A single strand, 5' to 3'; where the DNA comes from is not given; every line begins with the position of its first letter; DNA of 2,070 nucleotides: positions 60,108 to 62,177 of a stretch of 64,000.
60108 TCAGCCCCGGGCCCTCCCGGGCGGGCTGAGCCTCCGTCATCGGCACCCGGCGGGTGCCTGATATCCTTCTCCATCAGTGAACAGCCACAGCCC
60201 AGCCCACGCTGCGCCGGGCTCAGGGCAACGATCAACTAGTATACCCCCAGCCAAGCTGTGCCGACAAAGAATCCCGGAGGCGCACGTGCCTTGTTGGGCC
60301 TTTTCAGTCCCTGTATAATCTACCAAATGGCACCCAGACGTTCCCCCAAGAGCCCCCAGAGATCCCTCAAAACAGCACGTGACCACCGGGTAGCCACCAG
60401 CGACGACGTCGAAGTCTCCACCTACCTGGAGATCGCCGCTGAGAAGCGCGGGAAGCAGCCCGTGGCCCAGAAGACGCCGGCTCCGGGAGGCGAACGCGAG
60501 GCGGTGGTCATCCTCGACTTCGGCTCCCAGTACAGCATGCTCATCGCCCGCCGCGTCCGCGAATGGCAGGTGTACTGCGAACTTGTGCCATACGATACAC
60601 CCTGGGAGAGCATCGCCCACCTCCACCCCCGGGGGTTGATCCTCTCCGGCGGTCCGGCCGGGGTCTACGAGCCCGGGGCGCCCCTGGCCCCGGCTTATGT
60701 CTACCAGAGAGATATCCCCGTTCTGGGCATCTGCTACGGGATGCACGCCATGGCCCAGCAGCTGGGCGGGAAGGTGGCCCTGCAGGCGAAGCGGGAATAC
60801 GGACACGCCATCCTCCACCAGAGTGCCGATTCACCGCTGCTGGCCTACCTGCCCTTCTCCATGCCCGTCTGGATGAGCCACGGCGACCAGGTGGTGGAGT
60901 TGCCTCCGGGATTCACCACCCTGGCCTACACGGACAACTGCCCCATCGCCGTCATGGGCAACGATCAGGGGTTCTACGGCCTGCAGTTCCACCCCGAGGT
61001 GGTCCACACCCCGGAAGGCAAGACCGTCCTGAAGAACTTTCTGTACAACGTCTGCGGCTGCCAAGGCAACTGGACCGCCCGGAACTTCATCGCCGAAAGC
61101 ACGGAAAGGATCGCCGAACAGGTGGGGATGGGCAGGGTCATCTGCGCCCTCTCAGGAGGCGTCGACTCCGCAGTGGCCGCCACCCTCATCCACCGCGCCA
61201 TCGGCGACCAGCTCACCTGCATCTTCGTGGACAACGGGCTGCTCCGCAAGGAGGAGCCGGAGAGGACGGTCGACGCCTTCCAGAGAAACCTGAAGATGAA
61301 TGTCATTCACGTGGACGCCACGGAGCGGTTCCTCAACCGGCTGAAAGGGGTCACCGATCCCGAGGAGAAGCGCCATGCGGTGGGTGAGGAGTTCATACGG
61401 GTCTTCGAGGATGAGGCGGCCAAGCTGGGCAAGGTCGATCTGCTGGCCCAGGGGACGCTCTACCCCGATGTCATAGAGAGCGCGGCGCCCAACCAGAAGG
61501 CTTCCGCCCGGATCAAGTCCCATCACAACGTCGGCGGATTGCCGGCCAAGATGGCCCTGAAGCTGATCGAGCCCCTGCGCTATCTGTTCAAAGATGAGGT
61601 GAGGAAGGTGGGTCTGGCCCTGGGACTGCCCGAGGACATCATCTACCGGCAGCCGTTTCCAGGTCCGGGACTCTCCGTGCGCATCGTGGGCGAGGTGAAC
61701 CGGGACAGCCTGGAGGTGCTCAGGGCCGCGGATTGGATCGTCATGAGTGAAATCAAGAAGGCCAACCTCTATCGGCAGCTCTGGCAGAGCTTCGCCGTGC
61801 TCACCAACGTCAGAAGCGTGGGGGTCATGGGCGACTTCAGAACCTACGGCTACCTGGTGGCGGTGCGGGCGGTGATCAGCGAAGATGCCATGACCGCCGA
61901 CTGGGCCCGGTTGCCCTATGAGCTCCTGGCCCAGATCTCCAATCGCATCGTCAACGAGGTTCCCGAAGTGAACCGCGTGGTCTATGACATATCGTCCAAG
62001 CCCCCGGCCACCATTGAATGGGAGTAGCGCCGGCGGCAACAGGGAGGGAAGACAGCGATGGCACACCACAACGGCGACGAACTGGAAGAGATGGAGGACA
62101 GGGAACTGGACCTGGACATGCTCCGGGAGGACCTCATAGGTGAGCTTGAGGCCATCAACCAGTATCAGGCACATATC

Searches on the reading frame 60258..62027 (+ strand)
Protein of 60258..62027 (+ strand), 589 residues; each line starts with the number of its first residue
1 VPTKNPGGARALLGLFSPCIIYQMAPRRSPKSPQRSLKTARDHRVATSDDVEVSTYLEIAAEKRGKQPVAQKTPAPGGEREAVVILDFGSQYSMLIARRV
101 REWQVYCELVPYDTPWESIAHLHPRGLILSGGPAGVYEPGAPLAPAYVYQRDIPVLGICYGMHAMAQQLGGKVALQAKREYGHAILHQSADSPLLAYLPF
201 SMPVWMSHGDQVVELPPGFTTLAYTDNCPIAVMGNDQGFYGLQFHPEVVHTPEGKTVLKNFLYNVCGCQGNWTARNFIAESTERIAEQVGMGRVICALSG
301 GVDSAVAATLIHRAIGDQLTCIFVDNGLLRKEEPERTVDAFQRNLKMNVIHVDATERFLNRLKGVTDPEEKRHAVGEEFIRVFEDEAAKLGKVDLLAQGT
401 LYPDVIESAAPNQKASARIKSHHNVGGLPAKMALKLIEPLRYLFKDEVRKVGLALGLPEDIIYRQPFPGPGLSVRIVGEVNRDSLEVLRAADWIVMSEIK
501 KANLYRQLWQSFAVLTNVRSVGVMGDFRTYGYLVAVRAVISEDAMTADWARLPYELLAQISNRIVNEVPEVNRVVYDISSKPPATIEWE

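Call 46: search_protein_families(library=pfam, proteins=[window:60258-62027:+], max_evalue=0.00001)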
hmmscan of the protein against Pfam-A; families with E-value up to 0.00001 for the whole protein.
window:60258-62027:+ (589 aa): 4 families
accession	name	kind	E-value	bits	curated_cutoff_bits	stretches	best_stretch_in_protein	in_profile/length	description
PF00958.27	GMP_synt_C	-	9e-46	154.3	27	1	498-588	2-92/92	GMP synthase C terminal domain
PF00117.34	GATase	-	3.2e-43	148.1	22.8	1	84-264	1-189/190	Glutamine amidotransferase class-I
PF02540.23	NAD_synthase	-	1.6e-08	34.4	21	0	287-357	14-84/242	NAD synthase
PF07722.19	Peptidase_C26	-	1.9e-06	28.3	20.5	0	148-247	101-219/219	Peptidase C26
